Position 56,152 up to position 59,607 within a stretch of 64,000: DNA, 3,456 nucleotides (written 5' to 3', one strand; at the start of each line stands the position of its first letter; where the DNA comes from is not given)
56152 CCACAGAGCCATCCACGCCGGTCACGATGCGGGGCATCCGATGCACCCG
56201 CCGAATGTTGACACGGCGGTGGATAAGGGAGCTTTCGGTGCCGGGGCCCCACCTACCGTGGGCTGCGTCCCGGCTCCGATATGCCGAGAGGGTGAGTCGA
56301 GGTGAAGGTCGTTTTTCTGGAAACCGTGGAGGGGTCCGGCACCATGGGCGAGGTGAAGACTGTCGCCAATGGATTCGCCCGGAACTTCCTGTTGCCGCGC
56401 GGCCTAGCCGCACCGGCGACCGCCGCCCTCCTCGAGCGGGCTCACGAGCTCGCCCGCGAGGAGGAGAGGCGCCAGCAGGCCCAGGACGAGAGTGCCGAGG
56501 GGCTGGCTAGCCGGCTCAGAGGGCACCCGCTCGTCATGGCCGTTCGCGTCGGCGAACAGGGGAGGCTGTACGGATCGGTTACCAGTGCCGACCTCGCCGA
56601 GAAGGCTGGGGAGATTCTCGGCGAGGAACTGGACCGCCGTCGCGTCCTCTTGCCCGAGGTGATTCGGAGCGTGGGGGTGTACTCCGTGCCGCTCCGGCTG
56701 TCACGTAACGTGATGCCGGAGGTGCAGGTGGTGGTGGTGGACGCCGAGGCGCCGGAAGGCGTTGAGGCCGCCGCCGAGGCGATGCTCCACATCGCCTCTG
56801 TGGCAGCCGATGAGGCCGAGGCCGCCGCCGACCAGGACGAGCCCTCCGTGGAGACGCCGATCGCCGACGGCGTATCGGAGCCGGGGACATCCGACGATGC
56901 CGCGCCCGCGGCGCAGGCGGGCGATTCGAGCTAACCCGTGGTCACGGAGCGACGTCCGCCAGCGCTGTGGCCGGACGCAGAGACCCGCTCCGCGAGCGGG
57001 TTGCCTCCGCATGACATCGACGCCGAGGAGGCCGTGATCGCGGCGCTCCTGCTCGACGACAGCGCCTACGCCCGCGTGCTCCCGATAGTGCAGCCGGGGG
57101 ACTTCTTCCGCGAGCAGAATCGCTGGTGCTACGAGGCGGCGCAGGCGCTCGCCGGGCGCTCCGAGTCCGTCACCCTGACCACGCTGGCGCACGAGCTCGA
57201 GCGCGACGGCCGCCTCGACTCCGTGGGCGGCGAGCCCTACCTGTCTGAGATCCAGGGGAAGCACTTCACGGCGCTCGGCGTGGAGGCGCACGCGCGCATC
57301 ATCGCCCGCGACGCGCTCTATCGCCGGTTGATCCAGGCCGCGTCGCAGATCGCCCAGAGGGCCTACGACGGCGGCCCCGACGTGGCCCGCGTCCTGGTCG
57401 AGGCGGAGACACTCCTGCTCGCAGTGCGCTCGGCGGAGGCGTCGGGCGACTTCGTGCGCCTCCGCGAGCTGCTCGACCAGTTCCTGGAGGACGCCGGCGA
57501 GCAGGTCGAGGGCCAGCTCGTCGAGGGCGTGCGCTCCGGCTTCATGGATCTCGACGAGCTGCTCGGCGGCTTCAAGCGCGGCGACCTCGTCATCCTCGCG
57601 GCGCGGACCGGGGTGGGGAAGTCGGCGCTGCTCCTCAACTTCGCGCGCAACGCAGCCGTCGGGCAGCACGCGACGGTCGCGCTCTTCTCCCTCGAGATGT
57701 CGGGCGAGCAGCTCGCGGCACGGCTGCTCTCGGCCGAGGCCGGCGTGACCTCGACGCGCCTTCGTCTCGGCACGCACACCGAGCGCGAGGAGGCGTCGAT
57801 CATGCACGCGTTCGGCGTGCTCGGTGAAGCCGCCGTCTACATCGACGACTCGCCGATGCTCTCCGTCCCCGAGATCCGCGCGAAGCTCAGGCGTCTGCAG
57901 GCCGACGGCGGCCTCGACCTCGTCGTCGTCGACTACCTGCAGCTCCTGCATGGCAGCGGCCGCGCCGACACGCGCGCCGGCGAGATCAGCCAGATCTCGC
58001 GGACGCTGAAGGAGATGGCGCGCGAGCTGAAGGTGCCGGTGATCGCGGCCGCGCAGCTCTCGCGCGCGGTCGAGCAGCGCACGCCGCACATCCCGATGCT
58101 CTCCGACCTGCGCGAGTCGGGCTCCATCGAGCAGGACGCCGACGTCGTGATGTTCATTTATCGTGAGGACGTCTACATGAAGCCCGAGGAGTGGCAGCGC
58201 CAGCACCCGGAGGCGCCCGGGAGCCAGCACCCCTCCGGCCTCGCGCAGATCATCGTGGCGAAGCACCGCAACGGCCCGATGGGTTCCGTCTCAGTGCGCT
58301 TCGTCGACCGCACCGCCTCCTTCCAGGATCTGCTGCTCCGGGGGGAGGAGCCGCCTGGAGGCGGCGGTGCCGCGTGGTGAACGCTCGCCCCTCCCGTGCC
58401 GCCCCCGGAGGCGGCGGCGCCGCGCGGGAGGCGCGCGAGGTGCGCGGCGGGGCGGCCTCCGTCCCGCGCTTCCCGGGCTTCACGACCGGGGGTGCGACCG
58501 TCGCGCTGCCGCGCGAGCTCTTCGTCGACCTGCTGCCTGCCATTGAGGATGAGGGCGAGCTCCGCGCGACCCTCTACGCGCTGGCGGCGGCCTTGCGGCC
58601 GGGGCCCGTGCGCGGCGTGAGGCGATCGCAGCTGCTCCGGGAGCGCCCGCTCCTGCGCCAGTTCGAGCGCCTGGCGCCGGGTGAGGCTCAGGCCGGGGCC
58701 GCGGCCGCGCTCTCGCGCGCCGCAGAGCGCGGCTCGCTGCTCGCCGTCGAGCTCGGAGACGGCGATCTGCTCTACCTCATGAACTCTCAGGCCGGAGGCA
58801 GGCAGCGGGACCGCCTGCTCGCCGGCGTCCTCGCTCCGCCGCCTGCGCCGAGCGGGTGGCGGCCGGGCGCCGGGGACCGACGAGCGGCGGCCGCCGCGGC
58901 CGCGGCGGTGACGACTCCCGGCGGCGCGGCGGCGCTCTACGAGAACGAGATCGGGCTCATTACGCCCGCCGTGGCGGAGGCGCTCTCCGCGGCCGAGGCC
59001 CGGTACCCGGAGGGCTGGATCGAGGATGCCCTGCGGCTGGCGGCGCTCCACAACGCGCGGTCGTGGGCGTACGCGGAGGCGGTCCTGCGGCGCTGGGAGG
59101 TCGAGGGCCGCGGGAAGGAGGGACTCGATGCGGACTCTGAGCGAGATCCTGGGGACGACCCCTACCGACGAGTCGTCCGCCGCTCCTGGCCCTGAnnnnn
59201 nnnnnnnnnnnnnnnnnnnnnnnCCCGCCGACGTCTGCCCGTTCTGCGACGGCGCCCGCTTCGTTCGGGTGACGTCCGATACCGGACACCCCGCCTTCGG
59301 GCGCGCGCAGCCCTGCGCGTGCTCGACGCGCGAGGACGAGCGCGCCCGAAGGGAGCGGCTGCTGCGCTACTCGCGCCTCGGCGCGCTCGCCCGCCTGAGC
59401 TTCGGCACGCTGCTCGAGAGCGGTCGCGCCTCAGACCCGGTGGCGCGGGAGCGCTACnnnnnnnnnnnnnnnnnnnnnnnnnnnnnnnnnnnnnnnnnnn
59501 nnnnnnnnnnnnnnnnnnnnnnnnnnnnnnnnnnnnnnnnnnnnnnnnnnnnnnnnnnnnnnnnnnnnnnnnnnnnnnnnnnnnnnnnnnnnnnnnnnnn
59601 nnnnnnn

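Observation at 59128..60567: Helicase loader with two complete tandem DnaC/DnaI AAA+ modules next to dnaB and a DnaD-domain gene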

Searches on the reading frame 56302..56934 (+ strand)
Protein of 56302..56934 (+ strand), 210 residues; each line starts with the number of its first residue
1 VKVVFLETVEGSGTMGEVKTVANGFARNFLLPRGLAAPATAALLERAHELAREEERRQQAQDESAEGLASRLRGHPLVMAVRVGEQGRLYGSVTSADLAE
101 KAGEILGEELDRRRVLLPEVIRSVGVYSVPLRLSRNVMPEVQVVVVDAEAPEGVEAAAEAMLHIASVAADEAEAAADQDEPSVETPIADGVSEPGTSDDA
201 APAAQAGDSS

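Call 3: search_protein_families(library=pfam, proteins=[window:56302-56934:+], max_evalue=0.01)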
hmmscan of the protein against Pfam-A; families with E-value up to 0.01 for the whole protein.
window:56302-56934:+ (210 aa): 2 families
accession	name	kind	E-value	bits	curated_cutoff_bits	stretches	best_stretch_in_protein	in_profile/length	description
PF03948.19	Ribosomal_L9_C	-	8.2e-19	68.3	23.2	1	64-146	2-85/86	Ribosomal protein L9, C-terminal domain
PF01281.25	Ribosomal_L9_N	-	1.7e-17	63.1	20.7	1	1-45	1-45/47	Ribosomal protein L9, N-terminal domain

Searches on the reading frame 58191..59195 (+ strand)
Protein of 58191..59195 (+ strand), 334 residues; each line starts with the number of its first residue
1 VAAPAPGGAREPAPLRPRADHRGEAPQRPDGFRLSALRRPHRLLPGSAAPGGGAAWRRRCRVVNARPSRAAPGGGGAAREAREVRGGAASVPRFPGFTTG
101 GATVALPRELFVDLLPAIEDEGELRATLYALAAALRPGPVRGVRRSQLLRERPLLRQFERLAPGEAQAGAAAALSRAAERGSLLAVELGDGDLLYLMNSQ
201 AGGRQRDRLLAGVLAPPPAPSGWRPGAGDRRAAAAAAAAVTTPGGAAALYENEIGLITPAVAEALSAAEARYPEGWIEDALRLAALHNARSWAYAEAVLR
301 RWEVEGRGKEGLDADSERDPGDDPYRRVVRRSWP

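Call 3: search_protein_families(library=pfam, proteins=[window:58191-59195:+], max_evalue=0.01)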
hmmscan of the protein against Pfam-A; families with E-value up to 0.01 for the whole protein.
window:58191-59195:+ (334 aa): 1 family
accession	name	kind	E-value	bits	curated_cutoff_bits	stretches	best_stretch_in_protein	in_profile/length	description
PF07261.16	DnaB_2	-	0.00014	21.9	22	1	249-306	3-63/74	Replication initiation and membrane attachment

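Call 4: search_protein_families(library=ncbifam, proteins=[window:58191-59195:+], max_evalue=0.01)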
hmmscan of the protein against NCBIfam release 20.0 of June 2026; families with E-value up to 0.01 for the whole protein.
window:58191-59195:+ (334 aa): 1 family
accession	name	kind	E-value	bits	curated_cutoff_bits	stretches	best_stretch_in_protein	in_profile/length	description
TIGR01446.1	DnaD_dom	domain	1.3e-05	25.3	24.95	1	250-306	5-64/73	DnaD domain protein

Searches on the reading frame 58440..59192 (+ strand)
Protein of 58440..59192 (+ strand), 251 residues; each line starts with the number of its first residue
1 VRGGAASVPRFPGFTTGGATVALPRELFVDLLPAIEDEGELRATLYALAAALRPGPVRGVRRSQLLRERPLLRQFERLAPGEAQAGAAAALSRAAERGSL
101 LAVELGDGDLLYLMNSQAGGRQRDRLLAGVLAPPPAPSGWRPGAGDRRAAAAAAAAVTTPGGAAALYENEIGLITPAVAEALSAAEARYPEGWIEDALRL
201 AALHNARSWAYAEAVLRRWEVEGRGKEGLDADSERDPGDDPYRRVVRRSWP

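Call 62: find_homologous_proteins(query=window:58440-59192:+, max_evalue=0.00001)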
Query window:58440-59192:+ (251 aa): 23 proteins with E <= 0.00001 among 8000 candidates.
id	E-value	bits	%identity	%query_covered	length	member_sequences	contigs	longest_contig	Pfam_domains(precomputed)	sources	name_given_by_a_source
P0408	1.5e-150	518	99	100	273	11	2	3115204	PF07261.17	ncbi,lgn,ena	-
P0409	2.9e-112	393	80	96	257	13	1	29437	-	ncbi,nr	ncbi:MAG: hypothetical protein F4150_08720 [Chloroflexi bacterium]|nr:hypothetical protein [Chlorofl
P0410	2.6e-110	386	79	96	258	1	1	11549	PF07261.17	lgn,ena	-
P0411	2.3e-107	376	78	99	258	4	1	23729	-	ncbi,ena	-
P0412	7.7e-104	365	76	96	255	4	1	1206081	PF07261.17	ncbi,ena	-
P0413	1.7e-102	361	77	96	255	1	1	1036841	PF07261.17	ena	-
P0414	6.8e-96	339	69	96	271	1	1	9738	PF07261.17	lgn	-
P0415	8.5e-94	332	72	96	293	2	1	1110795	PF07261.17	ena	-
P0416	4.0e-93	330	69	98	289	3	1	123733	PF07261.17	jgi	-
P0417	4.2e-93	330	70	96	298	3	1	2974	PF07261.17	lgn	-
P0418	7.1e-91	323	67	96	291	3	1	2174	PF07261.17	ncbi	-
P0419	9.3e-53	198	55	96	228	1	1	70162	PF07261.17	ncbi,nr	ncbi:MAG: DnaD domain protein [Dehalococcoidia bacterium]|nr:DnaD domain protein [Dehalococcoidia ba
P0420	2.5e-51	193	51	96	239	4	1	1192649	PF07261.17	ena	-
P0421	2.7e-51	193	52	96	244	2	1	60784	PF07261.17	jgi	-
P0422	5.6e-51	192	51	96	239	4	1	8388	PF07261.17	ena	-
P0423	1.4e-48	184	50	95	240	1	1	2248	PF07261.17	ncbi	-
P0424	1.1e-47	181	50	96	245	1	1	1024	PF07261.17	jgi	jgi:DnaD/phage-associated family protein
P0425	1.5e-46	177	49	96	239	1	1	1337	PF07261.17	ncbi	-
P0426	1.2e-45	174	51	95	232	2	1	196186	PF07261.17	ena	-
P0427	7.9e-45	172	48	97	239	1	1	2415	PF07261.17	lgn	-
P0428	5.3e-43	166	50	95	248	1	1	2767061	PF07261.17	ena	-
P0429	2.2e-42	164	50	95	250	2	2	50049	PF07261.17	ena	-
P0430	5.2e-41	159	45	95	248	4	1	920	PF07261.17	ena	-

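Call 73: predict_structure(alignment_id=A4)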
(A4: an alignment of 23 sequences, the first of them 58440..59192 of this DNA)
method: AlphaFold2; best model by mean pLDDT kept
length: 251 residues; sequences in the alignment: 23
mean_pLDDT: 79.9   pTM: 0.54
mean pLDDT of the five models: 79.9, 78.5, 78.4, 77.6, 77.7
residues with pLDDT >= 90: 131; 70-90: 53; 50-70: 32; < 50: 35
segments of 3 or more residues with pLDDT < 50: 1-16, 153-159, 227-235, 249-251
pLDDT, mean of each block of 10 residues (from residue 1): 43 50 76 89 94 87 94 91 95 94 94 93 92 89 60 48 86 88 93 93 91 95 63 50 52 46
secondary structure, 60 per line:
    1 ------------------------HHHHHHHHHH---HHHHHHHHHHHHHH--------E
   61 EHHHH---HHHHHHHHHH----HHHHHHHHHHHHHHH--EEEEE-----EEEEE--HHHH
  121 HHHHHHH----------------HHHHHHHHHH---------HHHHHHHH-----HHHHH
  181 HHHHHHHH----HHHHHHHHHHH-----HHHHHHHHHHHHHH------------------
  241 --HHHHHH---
elements in order: H25-34 H38-51 H62-65 H69-78 H83-97 E100-104 E110-114 H117-127 H144-153 H163-170 H176-188 H193-203 H209-222 H243-248

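Call 76: fold_search(model_id=the predicted structure, library=pdb)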
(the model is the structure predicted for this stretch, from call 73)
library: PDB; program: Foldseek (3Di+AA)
matches with E <= 10: 599; with E <= 0.001: 0
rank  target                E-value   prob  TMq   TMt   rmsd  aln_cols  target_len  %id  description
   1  9gm7_D                6.7e-02  0.98  0.28  0.25  10.1       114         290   13  MukBEF in a nucleotide-bound state with open neck gate (monomer) (released 2025-03-26)
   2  9gm7_C                1.2e-01  0.97  0.25  0.15   7.4       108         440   17  MukBEF in a nucleotide-bound state with open neck gate (monomer) (released 2025-03-26)
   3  4ulw_A                1.4e-01  0.90  0.24  0.37  10.7       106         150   12  Crystal structure of the ROQ-domain of human ROQUIN1 (released 2015-01-14)
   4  9gm9_D                1.6e-01  0.95  0.26  0.21   7.3       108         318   17  MukBEF in a DNA capture state (released 2025-03-26)
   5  4zlc_C                1.9e-01  0.47  0.20  0.30  11.0       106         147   17  Crystal structure of the ROQ domain of human Roquin-2 (released 2015-08-19)
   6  3mwm_B                2.0e-01  0.90  0.20  0.36   5.5        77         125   16  Graded expression of zinc-responsive genes through two regulatory zinc-binding sites in Zur (released 2011-03-16)
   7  1f4k_A                2.1e-01  0.85  0.22  0.42   7.9        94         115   17  CRYSTAL STRUCTURE OF THE REPLICATION TERMINATOR PROTEIN/B-SITE DNA COMPLEX (released 2001-06-08)
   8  5dok_B                2.1e-01  0.35  0.23  0.31  18.5       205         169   11  Crystal structure of Tetrahymena p45C (released 2015-11-25)
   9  5nbc_A                2.2e-01  0.97  0.22  0.39   4.1        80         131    8  Structure of Prokaryotic Transcription Factors (released 2018-05-16)
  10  5nl9_A                2.3e-01  0.96  0.22  0.35   3.8        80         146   19  Crystal structure of a peroxide stress regulator from Leptospira interrogans (released 2017-11-22)
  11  6tqa_C                2.3e-01  0.51  0.20  0.30  11.1       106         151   16  X-ray structure of Roquin ROQ domain in complex with a UCP3 CDE2 SL RNA motif (released 2020-05-27)
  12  1mzb                  2.4e-01  0.94  0.22  0.38   4.2        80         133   10  Ferric uptake regulator (released 2003-10-07)
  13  4ywq_B                2.4e-01  0.63  0.23  0.35  10.7       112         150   17  Crystal structure of the ROQ domain of human Roquin-1 (released 2015-04-22)
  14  5dok_A                2.6e-01  0.35  0.23  0.31  18.5       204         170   11  Crystal structure of Tetrahymena p45C (released 2015-11-25)
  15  6h1c_B                2.9e-01  0.85  0.19  0.33   5.7        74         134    9  Structure of Ferric uptake regulator from Pseudomonas aeruginosa with manganese. (released 2019-07-31)
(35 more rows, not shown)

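Call 82: search_protein_families(library=phrogs, proteins=[window:58440-59192:+], max_evalue=0.001)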
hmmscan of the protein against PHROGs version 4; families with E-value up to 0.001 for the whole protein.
window:58440-59192:+ (251 aa): 1 family
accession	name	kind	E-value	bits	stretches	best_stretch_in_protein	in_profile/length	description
phrog_186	-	DNA, RNA and nucleotide metabolism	5.1e-07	30.7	1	165-223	175-234/308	DnaD-like helicase loader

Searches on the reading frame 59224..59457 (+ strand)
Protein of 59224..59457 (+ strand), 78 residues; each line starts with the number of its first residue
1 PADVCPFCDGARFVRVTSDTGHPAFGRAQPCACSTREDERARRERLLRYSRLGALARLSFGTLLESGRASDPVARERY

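Call 56: search_solved_structures(query=A3, max_evalue=10, show_alignments=2)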
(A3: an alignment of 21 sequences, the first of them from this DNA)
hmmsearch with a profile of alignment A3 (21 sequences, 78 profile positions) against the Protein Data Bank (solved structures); distinct sequences matched with E-value up to 10: 8.
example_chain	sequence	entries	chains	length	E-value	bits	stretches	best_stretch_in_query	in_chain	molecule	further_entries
2vf7_A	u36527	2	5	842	0.0039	20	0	4-17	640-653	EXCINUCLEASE ABC, SUBUNIT A. | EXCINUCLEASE ABC SUBUNIT A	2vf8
3pih_A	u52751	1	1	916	0.34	13.8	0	4-17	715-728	UvrABC system protein A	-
4yj0_A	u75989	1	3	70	0.75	12.7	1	3-47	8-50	Doublesex- and mab-3-related transcription factor 1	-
1exk_A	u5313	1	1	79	0.78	12.7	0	3-17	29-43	DNAJ PROTEIN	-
2omz_A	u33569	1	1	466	0.93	12.4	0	39-62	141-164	Internalin-A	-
6n9l_A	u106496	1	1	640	1.2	12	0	4-17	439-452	UvrABC system protein A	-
8h62_A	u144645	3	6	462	1.5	11.8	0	39-62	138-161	Internalin A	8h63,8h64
1o6s_A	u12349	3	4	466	1.5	11.7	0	39-62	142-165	INTERNALIN A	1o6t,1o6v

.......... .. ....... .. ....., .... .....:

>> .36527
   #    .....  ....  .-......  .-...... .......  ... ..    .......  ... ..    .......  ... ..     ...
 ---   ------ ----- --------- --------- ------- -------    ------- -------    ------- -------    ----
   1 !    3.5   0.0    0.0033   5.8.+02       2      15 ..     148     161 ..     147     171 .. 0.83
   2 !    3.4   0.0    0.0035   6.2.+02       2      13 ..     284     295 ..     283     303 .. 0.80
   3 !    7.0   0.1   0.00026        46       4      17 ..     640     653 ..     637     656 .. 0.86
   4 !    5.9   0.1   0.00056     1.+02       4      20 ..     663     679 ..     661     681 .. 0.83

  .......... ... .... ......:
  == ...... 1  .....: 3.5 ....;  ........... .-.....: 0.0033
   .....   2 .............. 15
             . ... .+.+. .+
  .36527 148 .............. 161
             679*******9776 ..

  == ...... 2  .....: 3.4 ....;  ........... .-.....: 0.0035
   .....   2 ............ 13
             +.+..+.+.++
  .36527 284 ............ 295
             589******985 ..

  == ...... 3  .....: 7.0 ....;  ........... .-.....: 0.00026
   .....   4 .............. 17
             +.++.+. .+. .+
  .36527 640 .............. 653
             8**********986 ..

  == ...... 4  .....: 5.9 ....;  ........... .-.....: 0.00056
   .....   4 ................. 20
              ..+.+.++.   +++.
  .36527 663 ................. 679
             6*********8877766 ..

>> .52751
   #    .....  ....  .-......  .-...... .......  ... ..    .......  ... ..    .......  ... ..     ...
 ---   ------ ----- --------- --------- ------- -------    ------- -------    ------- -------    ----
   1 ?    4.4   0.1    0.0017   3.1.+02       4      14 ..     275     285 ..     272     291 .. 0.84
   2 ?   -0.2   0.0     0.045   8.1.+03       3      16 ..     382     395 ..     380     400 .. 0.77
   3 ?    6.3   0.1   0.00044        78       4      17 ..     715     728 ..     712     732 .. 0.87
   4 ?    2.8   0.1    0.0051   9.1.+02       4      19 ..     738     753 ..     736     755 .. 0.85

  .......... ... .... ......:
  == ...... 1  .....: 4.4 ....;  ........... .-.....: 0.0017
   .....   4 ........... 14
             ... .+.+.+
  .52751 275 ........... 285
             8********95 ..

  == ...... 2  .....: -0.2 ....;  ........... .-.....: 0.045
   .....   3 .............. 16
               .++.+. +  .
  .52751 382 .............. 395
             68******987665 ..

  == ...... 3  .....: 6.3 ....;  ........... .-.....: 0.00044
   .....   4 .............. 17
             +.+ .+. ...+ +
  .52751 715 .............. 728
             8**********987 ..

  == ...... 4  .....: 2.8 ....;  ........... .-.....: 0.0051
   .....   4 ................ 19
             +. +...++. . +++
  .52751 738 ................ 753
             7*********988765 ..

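Call 57: search_protein_families(library=pfam, alignment_id=A3, max_evalue=1)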
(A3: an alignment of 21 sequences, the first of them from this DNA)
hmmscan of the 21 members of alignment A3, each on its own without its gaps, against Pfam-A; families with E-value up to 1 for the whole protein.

A. member 1, seq(78 aa): 0 families

B. families by the number of members that match (of 21 scanned): 11 families
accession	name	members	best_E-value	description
PF00684.25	DnaJ_CXXCXGXG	2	0.066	DnaJ central domain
PF19487.4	DUF6023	1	0.021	Family of unknown function (DUF6023)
PF18649.7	EcpB_C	1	0.032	EcpB C-terminal domain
PF04606.18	Ogr_Delta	1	0.067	Ogr/Delta-like zinc finger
PF17302.8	DUF5351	1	0.067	Family of unknown function (DUF5351)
PF20945.2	RMP1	1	0.12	Ribonuclease MRP protein subunit RMP1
PF25738.1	Derepression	1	0.12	Derepression protein family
PF20833.2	RNase_E_G_Thio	1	0.13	RNase E/G, Thioredoxin-like domain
PF17980.7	ADD_DNMT3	1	0.16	DNMT3, cysteine rich ADD domain, GATA1-like zinc finger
PF22109.2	Zn_ribbon_tTFIIB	1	0.18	Transcription factor IIB, zinc ribbon, Trypanosome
PF09845.14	OapC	1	0.23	Origin-associated protein OapC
